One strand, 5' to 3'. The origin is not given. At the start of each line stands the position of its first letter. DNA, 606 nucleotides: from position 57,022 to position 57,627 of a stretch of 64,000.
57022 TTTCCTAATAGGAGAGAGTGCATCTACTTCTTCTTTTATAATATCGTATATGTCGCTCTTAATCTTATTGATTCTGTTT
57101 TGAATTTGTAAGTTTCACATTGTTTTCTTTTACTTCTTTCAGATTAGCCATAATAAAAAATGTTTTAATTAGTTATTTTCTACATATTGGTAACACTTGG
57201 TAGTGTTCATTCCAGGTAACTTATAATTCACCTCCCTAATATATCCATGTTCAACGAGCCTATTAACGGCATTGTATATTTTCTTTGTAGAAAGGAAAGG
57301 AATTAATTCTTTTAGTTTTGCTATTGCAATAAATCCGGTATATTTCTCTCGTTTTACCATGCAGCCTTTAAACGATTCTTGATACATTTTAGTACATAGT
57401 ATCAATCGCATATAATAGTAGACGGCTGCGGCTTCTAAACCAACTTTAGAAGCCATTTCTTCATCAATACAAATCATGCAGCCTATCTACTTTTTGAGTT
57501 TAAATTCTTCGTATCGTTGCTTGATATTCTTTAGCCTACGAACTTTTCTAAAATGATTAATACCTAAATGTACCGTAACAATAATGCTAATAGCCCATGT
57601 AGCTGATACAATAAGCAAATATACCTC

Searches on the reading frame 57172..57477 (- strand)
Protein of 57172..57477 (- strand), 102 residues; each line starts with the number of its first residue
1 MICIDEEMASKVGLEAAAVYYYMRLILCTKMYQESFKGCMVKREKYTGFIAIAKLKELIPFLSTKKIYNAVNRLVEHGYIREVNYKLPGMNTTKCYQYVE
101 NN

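Call 74: search_protein_families(library=phrogs, alignment_id=A7, max_evalue=0.00001)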
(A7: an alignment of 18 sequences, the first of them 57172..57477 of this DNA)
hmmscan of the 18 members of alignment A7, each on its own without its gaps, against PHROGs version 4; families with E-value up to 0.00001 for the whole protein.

A. member 1, window:57172-57477:- (102 aa): 2 families
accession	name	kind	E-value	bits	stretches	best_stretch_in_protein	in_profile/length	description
phrog_11233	-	DNA, RNA and nucleotide metabolism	2.6e-28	100.3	1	3-101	5-99/297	replication initiation protein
phrog_678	-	DNA, RNA and nucleotide metabolism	3.3e-06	27.9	1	12-99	46-135/346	replication initiation O-like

B. families by the number of members that match (of 18 scanned): 42 families (the first 25 are shown)
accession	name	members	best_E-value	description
phrog_130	-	2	9.6e-72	anti-repressor Ant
phrog_2899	-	2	2.4e-38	anti-repressor Ant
phrog_463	-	2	6.9e-30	anti-repressor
phrog_2593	-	2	1.1e-26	anti-repressor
phrog_25722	-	2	9.5e-23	-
phrog_2011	-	2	7.2e-20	anti-repressor Ant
phrog_506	-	1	2.1e-130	transposase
phrog_38044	-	1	4.5e-104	-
phrog_9959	-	1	1.2e-80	tail length tape measure protein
phrog_13964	-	1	4.1e-74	transposase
phrog_21973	-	1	5.4e-64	tail protein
phrog_12300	-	1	3e-59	transposase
phrog_17422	-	1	5.8e-55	-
phrog_16381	-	1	1.4e-53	-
phrog_979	-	1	3.8e-47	terminase large subunit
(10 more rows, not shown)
